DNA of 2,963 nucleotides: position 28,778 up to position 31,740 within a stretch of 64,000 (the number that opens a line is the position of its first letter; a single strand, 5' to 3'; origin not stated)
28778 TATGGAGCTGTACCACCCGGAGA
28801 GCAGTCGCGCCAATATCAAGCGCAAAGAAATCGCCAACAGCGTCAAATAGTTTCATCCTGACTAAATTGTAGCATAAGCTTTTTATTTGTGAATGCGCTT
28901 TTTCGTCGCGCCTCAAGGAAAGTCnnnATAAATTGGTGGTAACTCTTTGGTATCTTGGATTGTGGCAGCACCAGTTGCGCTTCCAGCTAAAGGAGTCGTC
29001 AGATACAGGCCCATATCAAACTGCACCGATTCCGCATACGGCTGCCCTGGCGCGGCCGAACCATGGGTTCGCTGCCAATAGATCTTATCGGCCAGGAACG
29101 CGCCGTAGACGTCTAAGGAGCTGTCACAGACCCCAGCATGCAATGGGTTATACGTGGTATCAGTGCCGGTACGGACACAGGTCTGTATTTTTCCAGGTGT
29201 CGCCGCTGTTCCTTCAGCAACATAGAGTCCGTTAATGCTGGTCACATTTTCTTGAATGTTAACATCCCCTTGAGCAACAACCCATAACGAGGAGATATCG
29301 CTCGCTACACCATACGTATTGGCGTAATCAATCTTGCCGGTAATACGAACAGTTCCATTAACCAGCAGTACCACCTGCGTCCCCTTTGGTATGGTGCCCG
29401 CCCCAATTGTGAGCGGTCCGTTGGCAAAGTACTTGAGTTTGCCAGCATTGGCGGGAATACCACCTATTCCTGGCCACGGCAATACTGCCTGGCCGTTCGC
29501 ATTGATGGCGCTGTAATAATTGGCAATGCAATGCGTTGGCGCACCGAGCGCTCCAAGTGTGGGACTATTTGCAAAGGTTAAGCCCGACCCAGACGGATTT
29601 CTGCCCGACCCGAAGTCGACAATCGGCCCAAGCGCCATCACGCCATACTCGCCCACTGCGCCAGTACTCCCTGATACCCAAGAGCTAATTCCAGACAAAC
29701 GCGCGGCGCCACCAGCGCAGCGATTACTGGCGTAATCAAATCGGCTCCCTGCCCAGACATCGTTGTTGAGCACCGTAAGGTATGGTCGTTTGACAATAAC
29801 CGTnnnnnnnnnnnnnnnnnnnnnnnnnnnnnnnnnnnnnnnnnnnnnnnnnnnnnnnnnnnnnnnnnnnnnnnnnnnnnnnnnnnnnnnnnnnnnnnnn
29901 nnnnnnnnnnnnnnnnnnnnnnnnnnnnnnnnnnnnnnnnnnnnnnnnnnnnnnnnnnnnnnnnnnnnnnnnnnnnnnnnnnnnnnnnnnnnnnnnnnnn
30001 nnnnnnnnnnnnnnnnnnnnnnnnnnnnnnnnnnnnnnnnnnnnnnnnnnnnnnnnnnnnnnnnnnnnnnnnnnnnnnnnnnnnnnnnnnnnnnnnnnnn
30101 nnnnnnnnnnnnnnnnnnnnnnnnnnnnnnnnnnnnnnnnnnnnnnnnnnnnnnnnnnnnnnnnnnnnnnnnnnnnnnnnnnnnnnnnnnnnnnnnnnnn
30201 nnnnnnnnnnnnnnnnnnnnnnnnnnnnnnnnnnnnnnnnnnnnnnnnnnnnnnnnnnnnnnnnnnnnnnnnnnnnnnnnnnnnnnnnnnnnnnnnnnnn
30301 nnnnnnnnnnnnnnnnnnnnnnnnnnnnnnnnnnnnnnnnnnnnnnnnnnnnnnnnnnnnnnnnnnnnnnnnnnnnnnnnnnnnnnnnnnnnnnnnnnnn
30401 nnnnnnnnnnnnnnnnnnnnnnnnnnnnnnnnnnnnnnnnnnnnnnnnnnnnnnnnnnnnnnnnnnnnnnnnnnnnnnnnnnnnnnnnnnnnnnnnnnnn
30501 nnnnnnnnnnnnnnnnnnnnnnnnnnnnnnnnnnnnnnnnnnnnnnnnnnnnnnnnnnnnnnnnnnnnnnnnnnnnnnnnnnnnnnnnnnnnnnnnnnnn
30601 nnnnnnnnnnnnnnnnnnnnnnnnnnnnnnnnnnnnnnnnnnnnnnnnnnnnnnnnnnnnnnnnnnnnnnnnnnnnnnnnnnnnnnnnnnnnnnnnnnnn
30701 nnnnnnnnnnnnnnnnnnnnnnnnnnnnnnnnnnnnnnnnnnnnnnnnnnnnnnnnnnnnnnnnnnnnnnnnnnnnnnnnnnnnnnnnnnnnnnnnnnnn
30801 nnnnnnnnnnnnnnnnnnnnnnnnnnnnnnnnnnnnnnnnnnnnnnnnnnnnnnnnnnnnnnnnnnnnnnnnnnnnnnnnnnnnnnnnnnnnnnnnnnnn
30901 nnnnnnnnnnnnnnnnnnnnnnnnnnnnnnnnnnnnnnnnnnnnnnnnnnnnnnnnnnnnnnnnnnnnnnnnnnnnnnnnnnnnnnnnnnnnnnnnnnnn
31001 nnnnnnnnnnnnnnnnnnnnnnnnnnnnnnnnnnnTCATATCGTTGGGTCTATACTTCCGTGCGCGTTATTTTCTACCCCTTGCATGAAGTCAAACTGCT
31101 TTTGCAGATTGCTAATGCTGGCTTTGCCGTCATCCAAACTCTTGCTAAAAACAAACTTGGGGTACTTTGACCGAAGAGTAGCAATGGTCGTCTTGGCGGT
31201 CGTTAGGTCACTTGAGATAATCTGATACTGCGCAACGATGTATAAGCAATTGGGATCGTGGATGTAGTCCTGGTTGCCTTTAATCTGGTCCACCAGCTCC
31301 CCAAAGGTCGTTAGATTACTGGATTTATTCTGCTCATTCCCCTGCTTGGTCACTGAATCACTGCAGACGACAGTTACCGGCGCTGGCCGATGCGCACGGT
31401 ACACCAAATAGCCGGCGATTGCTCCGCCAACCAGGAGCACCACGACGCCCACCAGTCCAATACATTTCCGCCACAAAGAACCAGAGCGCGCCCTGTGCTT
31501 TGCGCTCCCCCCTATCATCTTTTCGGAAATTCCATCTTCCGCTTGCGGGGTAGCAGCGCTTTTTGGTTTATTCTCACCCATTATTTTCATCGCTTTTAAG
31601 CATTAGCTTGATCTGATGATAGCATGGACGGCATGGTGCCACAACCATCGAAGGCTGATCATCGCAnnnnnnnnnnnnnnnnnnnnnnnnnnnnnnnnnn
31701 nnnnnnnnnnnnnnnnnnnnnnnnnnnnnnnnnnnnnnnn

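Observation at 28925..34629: Tandem duplicated two-gene module (membrane anchor protein + large secreted protein) directly upstream of pilM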

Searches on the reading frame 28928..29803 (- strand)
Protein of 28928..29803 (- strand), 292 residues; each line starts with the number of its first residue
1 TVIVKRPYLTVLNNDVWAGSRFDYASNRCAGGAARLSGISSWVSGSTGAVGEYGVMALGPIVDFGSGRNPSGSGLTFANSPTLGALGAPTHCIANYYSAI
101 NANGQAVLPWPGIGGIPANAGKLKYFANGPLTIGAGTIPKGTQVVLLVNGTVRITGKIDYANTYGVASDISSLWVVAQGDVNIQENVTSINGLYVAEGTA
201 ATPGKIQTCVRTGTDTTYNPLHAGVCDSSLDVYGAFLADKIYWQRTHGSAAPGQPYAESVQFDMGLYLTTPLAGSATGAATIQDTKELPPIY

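Call 43: search_solved_structures(query=A2, max_evalue=10)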
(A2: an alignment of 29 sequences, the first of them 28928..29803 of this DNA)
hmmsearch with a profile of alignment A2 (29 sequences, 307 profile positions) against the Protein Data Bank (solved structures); distinct sequences matched with E-value up to 10: 0.

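Call 55: predict_structure(alignment_id=A2)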
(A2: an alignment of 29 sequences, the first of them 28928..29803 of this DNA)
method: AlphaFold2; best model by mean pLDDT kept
length: 292 residues; sequences in the alignment: 29
mean_pLDDT: 70.3   pTM: 0.77
mean pLDDT of the five models: 70.3, 67.2, 66.0, 63.8, 63.4
residues with pLDDT >= 90: 72; 70-90: 74; 50-70: 94; < 50: 52
segments of 3 or more residues with pLDDT < 50: 1-4, 66-89, 274-292
pLDDT, mean of each block of 10 residues (from residue 1): 54 65 57 64 53 60 52 38 41 65 70 89 90 95 91 95 80 92 94 88 89 63 74 89 76 72 71 45 33 28
secondary structure, 60 per line:
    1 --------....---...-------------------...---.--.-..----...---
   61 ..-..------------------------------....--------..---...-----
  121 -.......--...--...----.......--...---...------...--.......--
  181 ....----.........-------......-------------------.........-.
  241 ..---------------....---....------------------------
elements in order: E9-12 E16-18 E38-40 E55-57 H96-99 E122-128 E131-133 E136-138 E143-149 E152-154 E158-160 E172-178 E181-184 E189-197 E205-210 E230-238 E240-242 E258-261 H265-268

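Call 72: find_homologous_proteins(query=A2, max_evalue=0.00001)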
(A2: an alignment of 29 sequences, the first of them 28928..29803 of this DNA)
Query A2 (29 sequences) (292 aa, profile of the alignment): 2 proteins with E <= 0.00001 among 8000 candidates.
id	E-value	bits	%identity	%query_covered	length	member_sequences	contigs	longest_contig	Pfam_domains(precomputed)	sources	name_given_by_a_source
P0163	5.2e-55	205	28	85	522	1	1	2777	-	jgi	jgi:hypothetical protein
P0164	6.6e-35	139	31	84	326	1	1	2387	-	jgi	jgi:hypothetical protein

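Call 81: search_protein_families(library=pfam, alignment_id=A2, max_evalue=1)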
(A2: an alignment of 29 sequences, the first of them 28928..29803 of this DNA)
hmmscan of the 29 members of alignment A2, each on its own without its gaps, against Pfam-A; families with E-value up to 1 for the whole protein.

A. member 1, window:28928-29803:- (292 aa): 0 families

B. families by the number of members that match (of 29 scanned): 6 families
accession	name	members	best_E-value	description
PF23981.1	DUF7305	8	0.00033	Domain of unknown function (DUF7305)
PF21602.3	GldM_3rd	1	0.067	GldM third domain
PF07872.17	DUF1659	1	0.15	Protein of unknown function (DUF1659)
PF21838.2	DUF6897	1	0.16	Domain of unknown function (DUF6897)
PF07680.16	DoxA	1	0.19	TQO small subunit DoxA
PF01238.27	PMI_typeI_C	1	0.39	Phosphomannose isomerase type I C-terminal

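Call 94: fold_search(model_id=the predicted structure, library=pdb)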
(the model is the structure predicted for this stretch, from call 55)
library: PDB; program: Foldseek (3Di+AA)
matches with E <= 10: 58; with E <= 0.001: 0
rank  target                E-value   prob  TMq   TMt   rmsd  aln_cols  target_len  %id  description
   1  5uyt_B                1.8e-02  0.57  0.22  0.16  13.2       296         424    9  Crystal structure of ice binding protein from an Antarctic bacterium Flavobacteriaceae (released 2017-10-25)
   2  7ehk                  6.0e-02  0.44  0.26  0.33  12.4       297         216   10  Crystal structure of C107S mutant of FfIBP (released 2022-03-02)
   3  5uyt_A                7.7e-02  0.54  0.27  0.19  12.0       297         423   10  Crystal structure of ice binding protein from an Antarctic bacterium Flavobacteriaceae (released 2017-10-25)
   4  8x0z                  1.0e-01  0.33  0.24  0.30  12.3       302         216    9  Crystal structure of A101C/A120C mutant of FfIBP (released 2024-11-13)
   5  8x1l                  2.0e-01  0.21  0.23  0.30  11.8       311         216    9  Crystal structure of S96C/L132C mutant of FfIBP (released 2024-11-13)
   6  6qvi_B                2.2e-01  0.72  0.25  0.16   7.3       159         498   12  Crystal structure of competence-associated pilin ComZ from Thermus thermophilus (released 2019-05-29)
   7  3wp9                  2.5e-01  0.20  0.23  0.29  12.5       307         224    9  Crystal structure of antifreeze protein from an Antarctic sea ice bacterium Colwellia sp. (released 2014-07-02)
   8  4nu3_A                2.6e-01  0.21  0.26  0.32  11.5       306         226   10  Crystal structure of mFfIBP, a capping head region swapped mutant of ice-binding protein (released 2014-04-16)
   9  8x1o                  2.6e-01  0.14  0.22  0.28  12.6       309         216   12  Crystal structure of M249C/N270C mutant of FfIBP (released 2024-11-13)
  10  4nu3_B                2.9e-01  0.23  0.27  0.33  11.1       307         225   11  Crystal structure of mFfIBP, a capping head region swapped mutant of ice-binding protein (released 2014-04-16)
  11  6a8k                  3.2e-01  0.14  0.22  0.25  11.7       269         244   12  Crystal structure of Ice-binding Protein from a Sea-Ice Microalga (released 2018-11-07)
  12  3uyv_A                5.3e-01  0.16  0.26  0.32  12.6       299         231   12  Crystal structure of a glycosylated ice-binding protein (LeIBP) from Arctic yeast (released 2012-02-29)
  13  6ria_1                6.1e-01  0.05  0.09  0.22  11.8       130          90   10  Bactofilin from Thermus thermophilus, F105R mutant crystal structure (released 2019-07-17)
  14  9lhn_A                7.5e-01  0.21  0.30  0.37   9.9       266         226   15  Crystal structure of Ice binding protein from Candidatus Cryosericum odellii SMC5 (released 2025-09-03)
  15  6bg8_A                8.7e-01  0.23  0.34  0.40  10.3       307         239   12  Shewanella frigidimarina ice-binding protein_1 DUF3494 Domain (released 2018-03-07)
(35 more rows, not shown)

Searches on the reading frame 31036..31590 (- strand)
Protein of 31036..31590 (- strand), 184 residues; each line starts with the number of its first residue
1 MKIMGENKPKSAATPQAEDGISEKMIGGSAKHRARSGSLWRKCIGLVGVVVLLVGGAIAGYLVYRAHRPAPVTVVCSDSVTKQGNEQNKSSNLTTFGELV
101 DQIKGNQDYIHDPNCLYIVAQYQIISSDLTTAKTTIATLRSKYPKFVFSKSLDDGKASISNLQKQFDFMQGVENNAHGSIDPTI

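Call 6: search_protein_families(library=pfam, proteins=[window:31036-31590:-], max_evalue=1)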
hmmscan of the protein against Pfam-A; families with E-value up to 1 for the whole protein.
window:31036-31590:- (184 aa): 2 families
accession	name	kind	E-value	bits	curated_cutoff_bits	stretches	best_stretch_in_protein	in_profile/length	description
PF20088.4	DUF6480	-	0.06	13.7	25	1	14-63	29-75/78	Family of unknown function (DUF6480)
PF10814.13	CwsA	-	0.067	13.9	26.7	1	31-77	83-127/134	Cell wall synthesis protein CwsA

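Call 7: search_protein_families(library=ncbifam, proteins=[window:31036-31590:-], max_evalue=1)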
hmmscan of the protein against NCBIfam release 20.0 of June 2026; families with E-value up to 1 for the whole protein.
window:31036-31590:- (184 aa): 0 families

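Call 16: find_homologous_proteins(query=window:31036-31590:-, max_evalue=0.01)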
Query window:31036-31590:- (184 aa): 2 proteins with E <= 0.01 among 417 candidates.
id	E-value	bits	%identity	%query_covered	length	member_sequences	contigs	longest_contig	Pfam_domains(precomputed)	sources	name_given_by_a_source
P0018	6.6e-115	399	100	98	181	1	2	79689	-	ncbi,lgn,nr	ncbi:MAG TPA: hypothetical protein VLF60_03745 [Candidatus Saccharimonadales bacterium]|nr:hypotheti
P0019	5.2e-83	295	73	98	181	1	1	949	-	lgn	-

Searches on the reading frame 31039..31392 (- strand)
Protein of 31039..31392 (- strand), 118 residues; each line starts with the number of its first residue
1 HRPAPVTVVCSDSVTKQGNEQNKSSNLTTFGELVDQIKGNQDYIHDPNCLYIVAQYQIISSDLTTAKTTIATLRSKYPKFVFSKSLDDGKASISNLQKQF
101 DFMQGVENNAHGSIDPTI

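Call 107: search_solved_structures(query=A6, max_evalue=10)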
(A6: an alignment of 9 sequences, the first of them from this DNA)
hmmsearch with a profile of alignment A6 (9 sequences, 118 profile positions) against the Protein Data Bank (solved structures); distinct sequences matched with E-value up to 10: 7.
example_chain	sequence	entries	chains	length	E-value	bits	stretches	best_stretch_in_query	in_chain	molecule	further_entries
6lp3_C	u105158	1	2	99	0.31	14.3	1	67-113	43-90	GTPase-activating protein BEM3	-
1hz4_A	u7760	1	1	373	0.33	14.2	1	46-90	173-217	MALT REGULATORY PROTEIN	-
9e5c_6k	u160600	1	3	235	0.61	13.3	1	67-115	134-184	Dynein arm light chain, axonemal, putative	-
28nt_t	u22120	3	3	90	0.85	12.9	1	54-103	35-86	Small ribosomal subunit protein bS20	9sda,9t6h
2wvi_A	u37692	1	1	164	0.96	12.7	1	53-101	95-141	MITOTIC CHECKPOINT SERINE/THREONINE-PROTEIN KINASE BUB1 BETA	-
3si5_A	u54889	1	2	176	1.1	12.4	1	53-101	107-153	Mitotic checkpoint serine/threonine-protein kinase BUB1 beta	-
4dyd_A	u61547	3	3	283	1.9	11.7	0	53-82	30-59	Diketoreductase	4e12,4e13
